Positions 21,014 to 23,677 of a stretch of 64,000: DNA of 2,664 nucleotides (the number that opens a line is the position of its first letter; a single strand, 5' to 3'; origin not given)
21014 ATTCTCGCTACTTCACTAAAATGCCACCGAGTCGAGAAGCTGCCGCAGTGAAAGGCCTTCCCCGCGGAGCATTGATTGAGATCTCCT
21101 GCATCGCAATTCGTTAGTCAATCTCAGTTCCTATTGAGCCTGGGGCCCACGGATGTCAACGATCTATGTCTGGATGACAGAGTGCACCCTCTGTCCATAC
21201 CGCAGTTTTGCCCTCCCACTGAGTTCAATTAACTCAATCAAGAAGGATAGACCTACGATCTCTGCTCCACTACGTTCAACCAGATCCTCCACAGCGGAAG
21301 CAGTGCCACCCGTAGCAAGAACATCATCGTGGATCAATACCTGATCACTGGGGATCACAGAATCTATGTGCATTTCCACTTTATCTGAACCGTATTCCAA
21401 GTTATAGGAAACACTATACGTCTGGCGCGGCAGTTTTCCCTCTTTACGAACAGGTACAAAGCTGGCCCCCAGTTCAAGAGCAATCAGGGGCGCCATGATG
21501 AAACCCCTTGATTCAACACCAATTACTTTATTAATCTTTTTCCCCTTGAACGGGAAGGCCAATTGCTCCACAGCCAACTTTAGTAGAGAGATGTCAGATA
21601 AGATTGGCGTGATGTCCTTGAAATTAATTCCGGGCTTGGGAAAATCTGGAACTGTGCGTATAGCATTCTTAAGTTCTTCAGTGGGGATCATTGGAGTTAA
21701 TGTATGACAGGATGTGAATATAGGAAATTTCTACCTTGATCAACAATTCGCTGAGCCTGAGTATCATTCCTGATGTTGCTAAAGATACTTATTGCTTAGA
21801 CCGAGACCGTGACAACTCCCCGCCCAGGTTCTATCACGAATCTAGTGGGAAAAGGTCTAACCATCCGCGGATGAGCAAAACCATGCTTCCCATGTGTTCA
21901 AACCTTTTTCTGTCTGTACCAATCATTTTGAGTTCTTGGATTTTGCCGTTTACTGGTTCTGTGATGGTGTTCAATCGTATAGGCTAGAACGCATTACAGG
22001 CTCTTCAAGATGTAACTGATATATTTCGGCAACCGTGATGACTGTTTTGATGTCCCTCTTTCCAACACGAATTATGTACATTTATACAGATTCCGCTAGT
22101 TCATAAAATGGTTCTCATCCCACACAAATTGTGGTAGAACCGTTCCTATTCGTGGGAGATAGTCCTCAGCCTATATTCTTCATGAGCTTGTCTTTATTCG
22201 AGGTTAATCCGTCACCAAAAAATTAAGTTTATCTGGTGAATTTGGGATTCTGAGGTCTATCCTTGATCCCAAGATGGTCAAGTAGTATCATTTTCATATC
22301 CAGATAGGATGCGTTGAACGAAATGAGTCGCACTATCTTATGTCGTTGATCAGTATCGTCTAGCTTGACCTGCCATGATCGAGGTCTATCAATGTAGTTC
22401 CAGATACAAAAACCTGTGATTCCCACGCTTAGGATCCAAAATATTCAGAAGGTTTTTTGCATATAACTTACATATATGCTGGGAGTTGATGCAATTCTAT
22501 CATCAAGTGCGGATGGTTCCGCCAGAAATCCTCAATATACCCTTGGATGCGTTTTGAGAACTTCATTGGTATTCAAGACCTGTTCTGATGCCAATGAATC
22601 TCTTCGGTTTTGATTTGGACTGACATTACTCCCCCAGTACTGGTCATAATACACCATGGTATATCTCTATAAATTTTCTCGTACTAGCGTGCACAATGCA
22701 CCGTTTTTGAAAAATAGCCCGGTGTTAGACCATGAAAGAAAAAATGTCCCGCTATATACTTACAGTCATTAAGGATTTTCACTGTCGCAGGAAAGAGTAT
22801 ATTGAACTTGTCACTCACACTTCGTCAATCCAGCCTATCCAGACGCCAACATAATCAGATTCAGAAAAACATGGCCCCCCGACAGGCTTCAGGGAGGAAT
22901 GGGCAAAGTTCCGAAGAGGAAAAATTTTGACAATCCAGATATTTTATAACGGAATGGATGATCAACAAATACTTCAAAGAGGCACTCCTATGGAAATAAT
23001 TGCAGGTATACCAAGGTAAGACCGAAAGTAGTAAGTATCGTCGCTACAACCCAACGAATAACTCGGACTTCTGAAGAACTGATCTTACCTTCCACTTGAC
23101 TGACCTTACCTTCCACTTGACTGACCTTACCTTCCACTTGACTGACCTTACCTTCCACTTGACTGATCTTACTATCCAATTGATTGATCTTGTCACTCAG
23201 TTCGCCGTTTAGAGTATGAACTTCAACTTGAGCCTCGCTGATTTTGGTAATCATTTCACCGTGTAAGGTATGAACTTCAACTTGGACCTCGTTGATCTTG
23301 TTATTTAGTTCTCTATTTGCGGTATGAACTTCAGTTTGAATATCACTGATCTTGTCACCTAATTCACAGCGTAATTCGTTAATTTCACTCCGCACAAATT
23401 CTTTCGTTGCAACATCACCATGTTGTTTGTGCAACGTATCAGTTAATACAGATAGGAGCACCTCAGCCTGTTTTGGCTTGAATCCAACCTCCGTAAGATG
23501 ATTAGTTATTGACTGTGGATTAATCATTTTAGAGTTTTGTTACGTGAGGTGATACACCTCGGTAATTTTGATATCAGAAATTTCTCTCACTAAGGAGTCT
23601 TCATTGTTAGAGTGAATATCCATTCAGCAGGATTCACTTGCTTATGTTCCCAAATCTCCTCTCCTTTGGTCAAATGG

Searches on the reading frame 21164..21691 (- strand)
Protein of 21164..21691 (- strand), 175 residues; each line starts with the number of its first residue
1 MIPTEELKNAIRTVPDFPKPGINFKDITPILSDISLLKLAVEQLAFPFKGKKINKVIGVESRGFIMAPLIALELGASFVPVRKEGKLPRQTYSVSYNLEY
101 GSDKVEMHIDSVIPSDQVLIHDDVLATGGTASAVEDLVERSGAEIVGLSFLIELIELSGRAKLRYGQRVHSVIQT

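Call 86: search_protein_families(library=pfam, proteins=[window:21164-21691:-], max_evalue=0.001)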
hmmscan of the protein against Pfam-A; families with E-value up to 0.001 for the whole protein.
window:21164-21691:- (175 aa): 1 family
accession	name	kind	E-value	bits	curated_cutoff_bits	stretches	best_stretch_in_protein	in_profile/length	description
PF00156.33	Pribosyltran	-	1.5e-10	41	26.3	1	50-152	27-124/158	Phosphoribosyl transferase domain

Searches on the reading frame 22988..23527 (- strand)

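Call 86: search_protein_families(library=pfam, proteins=[window:22988-23527:-], max_evalue=0.001)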
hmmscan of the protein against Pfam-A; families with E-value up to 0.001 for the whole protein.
window:22988-23527:- (179 aa): 12 families
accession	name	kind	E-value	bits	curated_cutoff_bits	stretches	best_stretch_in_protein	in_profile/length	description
PF07798.16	CCDC90-like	-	1.9e-12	47.8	33.5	1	7-177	6-174/175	Coiled-coil domain-containing protein 90-like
PF07889.17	DUF1664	-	2.1e-05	25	34.6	0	93-148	68-123/124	Protein of unknown function (DUF1664)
PF04513.17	Baculo_PEP_C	-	3e-05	24.5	38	1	54-146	16-105/140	Baculovirus polyhedron envelope protein, PEP, C terminus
PF23991.1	DUF7310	-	5.4e-05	24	40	1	102-152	27-77/83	Coiled-coil region of unknown function (DUF7310)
PF13166.12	AAA_13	-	0.00011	21.5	36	1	22-176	327-478/713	AAA domain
PF16043.11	DUF4795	-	0.00022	21.1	34.8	0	79-159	55-136/208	Domain of unknown function (DUF4795)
PF24161.1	CCDC39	-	0.00022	19.8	27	1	25-158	363-491/925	Coiled-coil domain-containing protein 39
PF06705.16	SF-assemblin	-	0.00043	20.2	30.6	0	35-149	58-166/247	SF-assemblin/beta giardin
PF06009.19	Laminin_II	-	0.00046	20.6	33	0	73-151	3-84/138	Laminin Domain II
PF11559.13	ADIP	-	0.00054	20.5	34.3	0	99-153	53-107/151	Afadin- and alpha -actinin-Binding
PF15742.10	DUF4686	-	0.00072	19.2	31.3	0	20-141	179-292/384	Domain of unknown function (DUF4686)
PF05667.16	CCDC22_CC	-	0.00087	19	39.2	0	3-150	103-257/477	CCDC22 protein coiled-coil region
